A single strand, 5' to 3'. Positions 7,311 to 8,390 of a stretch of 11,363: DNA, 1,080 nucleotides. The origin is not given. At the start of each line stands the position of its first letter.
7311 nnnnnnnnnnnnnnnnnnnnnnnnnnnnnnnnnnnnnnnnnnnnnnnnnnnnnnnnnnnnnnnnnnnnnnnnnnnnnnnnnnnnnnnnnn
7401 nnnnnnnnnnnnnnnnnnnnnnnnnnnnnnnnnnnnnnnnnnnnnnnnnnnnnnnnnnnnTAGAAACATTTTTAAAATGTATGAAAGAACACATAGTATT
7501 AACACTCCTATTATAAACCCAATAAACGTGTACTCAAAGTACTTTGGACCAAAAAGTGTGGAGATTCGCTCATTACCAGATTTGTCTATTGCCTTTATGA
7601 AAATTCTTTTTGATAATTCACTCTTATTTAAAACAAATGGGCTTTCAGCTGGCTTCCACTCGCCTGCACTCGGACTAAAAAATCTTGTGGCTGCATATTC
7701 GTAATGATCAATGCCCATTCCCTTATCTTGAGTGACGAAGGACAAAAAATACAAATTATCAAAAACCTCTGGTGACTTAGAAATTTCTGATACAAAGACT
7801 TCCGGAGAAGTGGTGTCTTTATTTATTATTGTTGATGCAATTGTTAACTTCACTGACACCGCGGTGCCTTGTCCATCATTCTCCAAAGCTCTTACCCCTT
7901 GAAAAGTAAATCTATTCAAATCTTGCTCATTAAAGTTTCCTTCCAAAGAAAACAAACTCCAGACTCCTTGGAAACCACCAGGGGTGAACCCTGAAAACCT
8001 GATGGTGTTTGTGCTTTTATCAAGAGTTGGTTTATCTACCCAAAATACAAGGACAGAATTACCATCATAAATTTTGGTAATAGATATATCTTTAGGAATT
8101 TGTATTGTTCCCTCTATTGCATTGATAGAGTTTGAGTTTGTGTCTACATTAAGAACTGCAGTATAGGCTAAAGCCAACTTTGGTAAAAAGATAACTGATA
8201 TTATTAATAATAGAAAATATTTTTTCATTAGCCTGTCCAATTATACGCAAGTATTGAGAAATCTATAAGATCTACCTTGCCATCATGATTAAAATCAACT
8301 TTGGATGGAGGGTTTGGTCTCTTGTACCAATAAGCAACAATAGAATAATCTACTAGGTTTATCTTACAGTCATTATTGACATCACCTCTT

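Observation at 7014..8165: Two paralogous cohesin-like N-terminal domains in adjacent membrane proteins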

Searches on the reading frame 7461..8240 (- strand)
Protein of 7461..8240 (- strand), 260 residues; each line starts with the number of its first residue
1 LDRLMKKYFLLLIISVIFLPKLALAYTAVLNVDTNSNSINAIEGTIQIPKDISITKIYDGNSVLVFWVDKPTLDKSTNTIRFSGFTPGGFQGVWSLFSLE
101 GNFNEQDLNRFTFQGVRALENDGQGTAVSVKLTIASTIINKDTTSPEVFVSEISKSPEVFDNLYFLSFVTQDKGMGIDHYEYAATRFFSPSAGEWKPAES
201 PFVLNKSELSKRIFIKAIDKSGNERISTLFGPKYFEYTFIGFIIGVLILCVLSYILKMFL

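Call 4: search_protein_families(library=pfam, proteins=[window:7461-8240:-], max_evalue=1)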
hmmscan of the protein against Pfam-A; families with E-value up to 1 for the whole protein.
window:7461-8240:- (260 aa): 0 families

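Call 5: search_protein_families(library=ncbifam, proteins=[window:7461-8240:-], max_evalue=1)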
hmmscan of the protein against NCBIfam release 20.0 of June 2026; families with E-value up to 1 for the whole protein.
window:7461-8240:- (260 aa): 1 family
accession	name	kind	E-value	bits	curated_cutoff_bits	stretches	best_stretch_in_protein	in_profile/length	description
NF047446.1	barrel_OmpL47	domain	0.0038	17.6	40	1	170-224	11-58/68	OmpL47-type beta-barrel domain-containing protein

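Call 6: search_solved_structures(query=window:7461-8240:-, max_evalue=10)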
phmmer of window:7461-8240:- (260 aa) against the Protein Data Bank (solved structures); distinct sequences matched with E-value up to 10: 6.
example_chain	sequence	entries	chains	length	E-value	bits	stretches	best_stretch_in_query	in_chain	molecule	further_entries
4u64_A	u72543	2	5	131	0.28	13.8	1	116-172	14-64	Two component histidine kinase, GGDEF domain protein/EAL domain protein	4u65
8hju_Y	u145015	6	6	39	0.58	12.8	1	8-37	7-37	SUBUNIT Y | reaction center small polypeptide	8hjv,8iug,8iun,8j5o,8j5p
8eb2_L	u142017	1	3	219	0.66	12.6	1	78-139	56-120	PA2.1 Fab Light Chain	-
1r5x_A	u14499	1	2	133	1.2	11.7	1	122-172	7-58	AfJAMM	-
1gwt_A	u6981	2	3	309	1.3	11.6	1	154-224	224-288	PEROXIDASE C1A | PROTEIN (HORSERADISH PEROXIDASE C1A)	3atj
8erw_A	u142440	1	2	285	2.3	10.8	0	21-50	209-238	C2HR4_8r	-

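Call 8: find_homologous_proteins(query=window:7461-8240:-)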
Query window:7461-8240:- (260 aa): 254 proteins with E <= 0.001 among 885 candidates; the best 120 are listed.
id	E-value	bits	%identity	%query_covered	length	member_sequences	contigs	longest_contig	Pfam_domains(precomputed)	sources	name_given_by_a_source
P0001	9.9e-164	561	100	98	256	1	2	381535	-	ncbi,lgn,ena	-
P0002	3.0e-124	431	76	98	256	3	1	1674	-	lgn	-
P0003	7.1e-107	375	66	98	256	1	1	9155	-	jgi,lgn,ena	-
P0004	1.8e-106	373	68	91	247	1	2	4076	-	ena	-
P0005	4.9e-103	362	66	98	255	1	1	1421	-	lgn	-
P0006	1.6e-90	321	60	98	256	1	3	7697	-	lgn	-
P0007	1.5e-84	301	53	97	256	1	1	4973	-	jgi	jgi:hypothetical protein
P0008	1.9e-70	255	50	98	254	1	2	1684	-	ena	-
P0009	9.2e-69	250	53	81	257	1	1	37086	-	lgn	-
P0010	5.0e-68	247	50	98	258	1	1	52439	-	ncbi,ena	-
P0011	5.8e-59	218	44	98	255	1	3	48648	-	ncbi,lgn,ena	-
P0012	2.5e-56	209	47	97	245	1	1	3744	-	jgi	jgi:hypothetical protein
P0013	2.4e-53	199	40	98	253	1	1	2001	-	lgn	-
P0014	8.3e-51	191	40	95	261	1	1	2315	-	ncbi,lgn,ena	-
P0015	8.6e-51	191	42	88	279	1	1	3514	-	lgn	-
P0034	1.1e-37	148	37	87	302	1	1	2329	PF00963.25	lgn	-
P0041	1.2e-36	144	39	79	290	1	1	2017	PF00963.25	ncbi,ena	-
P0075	9.7e-34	135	39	76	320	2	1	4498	PF00963.25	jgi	jgi:hypothetical protein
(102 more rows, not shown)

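Call 11: search_protein_families(library=pfam, alignment_id=A1, max_evalue=0.01)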
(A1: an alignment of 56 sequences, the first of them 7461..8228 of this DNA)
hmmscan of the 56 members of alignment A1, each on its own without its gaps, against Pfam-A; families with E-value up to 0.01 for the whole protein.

A. member 1, window:7461-8228:- (256 aa): 0 families

B. families by the number of members that match (of 56 scanned): 1 family
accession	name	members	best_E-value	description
PF00963.24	Cohesin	10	1.3e-07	Cohesin domain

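Call 12: search_solved_structures(query=A1, max_evalue=10, show_alignments=3)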
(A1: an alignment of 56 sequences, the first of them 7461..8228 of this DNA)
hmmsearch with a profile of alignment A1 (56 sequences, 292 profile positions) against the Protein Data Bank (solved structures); distinct sequences matched with E-value up to 10: 4.
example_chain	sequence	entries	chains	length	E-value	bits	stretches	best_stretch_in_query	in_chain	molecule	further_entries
5aoz_A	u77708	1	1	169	0.0069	18.9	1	15-72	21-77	PUTATIVE CELLULOSOMAL SCAFFOLDIN PROTEIN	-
5m2o_A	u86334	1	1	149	0.019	17.5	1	19-72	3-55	Putative cellulosomal scaffoldin protein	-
5m2s_A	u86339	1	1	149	0.1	15.1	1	18-72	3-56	Putative cellulosomal scaffoldin protein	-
3qc2_A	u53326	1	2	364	1.5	11.2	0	182-236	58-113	glycosyl hydrolase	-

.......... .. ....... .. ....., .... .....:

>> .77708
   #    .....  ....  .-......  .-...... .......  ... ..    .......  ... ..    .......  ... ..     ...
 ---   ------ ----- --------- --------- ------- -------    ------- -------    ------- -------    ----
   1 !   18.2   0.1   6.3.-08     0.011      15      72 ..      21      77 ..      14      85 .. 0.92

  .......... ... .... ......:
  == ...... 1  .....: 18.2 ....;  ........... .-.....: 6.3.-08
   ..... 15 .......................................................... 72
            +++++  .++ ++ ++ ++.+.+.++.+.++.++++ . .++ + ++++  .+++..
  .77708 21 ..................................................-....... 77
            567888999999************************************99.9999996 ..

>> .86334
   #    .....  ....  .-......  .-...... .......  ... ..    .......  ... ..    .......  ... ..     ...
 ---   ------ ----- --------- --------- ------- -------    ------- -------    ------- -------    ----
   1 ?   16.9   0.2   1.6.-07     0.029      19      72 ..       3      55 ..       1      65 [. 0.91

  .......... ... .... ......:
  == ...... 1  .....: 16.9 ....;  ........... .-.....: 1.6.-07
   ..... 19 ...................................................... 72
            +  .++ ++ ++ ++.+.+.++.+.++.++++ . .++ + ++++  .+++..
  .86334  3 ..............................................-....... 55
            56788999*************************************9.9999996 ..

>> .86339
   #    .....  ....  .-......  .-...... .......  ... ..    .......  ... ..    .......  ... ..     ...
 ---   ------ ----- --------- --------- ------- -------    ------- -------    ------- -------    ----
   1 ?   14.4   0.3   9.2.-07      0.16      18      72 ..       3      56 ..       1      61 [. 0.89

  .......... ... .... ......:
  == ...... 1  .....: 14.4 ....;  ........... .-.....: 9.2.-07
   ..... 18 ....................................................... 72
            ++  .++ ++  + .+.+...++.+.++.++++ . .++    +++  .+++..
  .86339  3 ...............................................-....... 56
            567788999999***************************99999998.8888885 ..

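Call 15: find_encoding_contigs(protein=P0001, flank=10000, max_places=3)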
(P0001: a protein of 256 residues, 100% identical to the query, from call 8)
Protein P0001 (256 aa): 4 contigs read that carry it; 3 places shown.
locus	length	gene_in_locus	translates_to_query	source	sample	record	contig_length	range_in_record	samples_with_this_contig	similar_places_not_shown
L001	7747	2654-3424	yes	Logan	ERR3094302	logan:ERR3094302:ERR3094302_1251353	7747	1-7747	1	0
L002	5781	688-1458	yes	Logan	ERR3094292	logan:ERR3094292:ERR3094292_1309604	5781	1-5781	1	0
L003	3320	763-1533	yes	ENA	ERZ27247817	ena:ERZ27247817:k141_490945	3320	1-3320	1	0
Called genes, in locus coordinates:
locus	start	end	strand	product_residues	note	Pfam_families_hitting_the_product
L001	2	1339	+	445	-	?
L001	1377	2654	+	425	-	-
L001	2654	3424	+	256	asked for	-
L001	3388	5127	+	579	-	-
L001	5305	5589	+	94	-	PF00076:RRM_1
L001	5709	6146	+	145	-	PF02643:DUF192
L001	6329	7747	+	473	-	?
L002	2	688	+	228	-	?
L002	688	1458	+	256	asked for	-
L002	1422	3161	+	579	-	-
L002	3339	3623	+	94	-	PF00076:RRM_1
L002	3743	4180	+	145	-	PF02643:DUF192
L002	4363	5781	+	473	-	?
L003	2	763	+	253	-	?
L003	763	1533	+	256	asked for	-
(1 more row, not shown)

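Call 22: predict_structure(alignment_id=A1)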
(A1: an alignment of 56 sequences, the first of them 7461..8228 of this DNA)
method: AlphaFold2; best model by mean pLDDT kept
length: 256 residues; sequences in the alignment: 56
mean_pLDDT: 94.2   pTM: 0.74
mean pLDDT of the five models: 94.2, 94.0, 93.3, 93.2, 91.9
residues with pLDDT >= 90: 225; 70-90: 27; 50-70: 4; < 50: 0
segments of 3 or more residues with pLDDT < 50: none
pLDDT, mean of each block of 10 residues (from residue 1): 89 72 95 97 96 92 94 97 96 95 96 96 97 90 96 95 91 95 95 96 97 95 98 96 98 95
secondary structure, 60 per line:
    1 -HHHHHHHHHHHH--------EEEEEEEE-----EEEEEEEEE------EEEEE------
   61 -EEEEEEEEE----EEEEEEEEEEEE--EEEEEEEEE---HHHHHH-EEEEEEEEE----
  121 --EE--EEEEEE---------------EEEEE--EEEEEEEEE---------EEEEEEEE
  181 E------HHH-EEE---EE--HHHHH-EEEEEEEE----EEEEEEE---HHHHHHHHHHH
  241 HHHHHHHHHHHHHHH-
elements in order: H2-13 E22-29 E35-43 E50-54 E62-70 E75-86 E89-97 H101-106 E108-116 E127-132 E148-152 E155-163 E173-181 E192-194 H202-206 E208-215 E220-226 H230-255

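Call 29: fold_search(model_id=the predicted structure, library=pdb)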
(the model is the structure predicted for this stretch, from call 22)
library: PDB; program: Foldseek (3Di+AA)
matches with E <= 10: 945; with E <= 0.001: 1
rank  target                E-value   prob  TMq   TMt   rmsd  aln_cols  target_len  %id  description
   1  2w1n                  6.3e-04  1.00  0.26  0.29  20.9       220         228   11  cohesin and fibronectin type-III double module construct from the Clostridium perfringens glycoside hydrolase GH84C (released 2009-02-03)
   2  2xdh                  2.4e-03  1.00  0.32  0.58   3.5       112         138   16  Non-cellulosomal cohesin from the hyperthermophilic archaeon Archaeoglobus fulgidus (released 2010-05-26)
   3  2vkx_B                3.1e-03  0.96  0.24  0.30  13.2       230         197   13  Human NCAM, FN3 domains 1 and 2, M610R mutant (released 2008-02-26)
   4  3fhq_B                3.1e-03  0.85  0.20  0.10  14.5       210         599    8  Structure of endo-beta-N-acetylglucosaminidase A (released 2009-05-05)
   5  2vtf_B                4.5e-03  0.82  0.21  0.10  15.2       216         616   11  X-ray crystal structure of the Endo-beta-N-acetylglucosaminidase from Arthrobacter protophormiae E173Q mutant reveals  (released 2009-03-31)
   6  4m03                  5.3e-03  0.82  0.17  0.25  16.2       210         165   14  C-terminal fragment(residues 576-751) of binding region of SraP (released 2014-06-18)
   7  1qg3_B                7.2e-03  0.93  0.24  0.30  16.3       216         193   13  CRYSTAL STRUCTURE OF A TANDEM PAIR OF FIBRONECTIN TYPE III DOMAINS FROM THE CYTOPLASMIC TAIL OF INTEGRIN ALPHA6 BETA4 (released 1999-08-20)
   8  3fha_A                7.6e-03  0.63  0.19  0.10  14.7       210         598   10  Structure of endo-beta-N-acetylglucosaminidase A (released 2009-04-28)
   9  6xi3                  8.4e-03  0.72  0.22  0.15  20.0       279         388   10  Crystal structure of tetra-tandem repeat in extending region of large adhesion protein (released 2020-10-14)
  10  2yn5_A                9.4e-03  0.51  0.16  0.15  16.9       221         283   18  Structural insight into the giant calcium-binding adhesin SiiE: implications for the adhesion of Salmonella enterica t (released 2013-04-03)
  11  8pn3_B                1.0e-02  0.77  0.24  0.19  16.0       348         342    6  Crystal structure of the HC7-Glu200Ala mutant complexed to a tetraglycopeptide. (released 2024-03-06)
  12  8pn3_A                1.0e-02  0.72  0.23  0.19  15.8       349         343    6  Crystal structure of the HC7-Glu200Ala mutant complexed to a tetraglycopeptide. (released 2024-03-06)
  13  1qg3_A                1.1e-02  0.72  0.20  0.24  16.8       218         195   14  CRYSTAL STRUCTURE OF A TANDEM PAIR OF FIBRONECTIN TYPE III DOMAINS FROM THE CYTOPLASMIC TAIL OF INTEGRIN ALPHA6 BETA4 (released 1999-08-20)
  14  4dh2_A                1.2e-02  1.00  0.30  0.47   6.2       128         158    9  Crystal structure of Coh-OlpC(Cthe_0452)-Doc435(Cthe_0435) complex: A novel type I Cohesin-Dockerin complex from Clost (released 2012-11-28)
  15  8k35_A                1.2e-02  0.63  0.23  0.08  35.3       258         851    8  Structure of the bacteriophage lambda tail tip complex (released 2023-11-15)
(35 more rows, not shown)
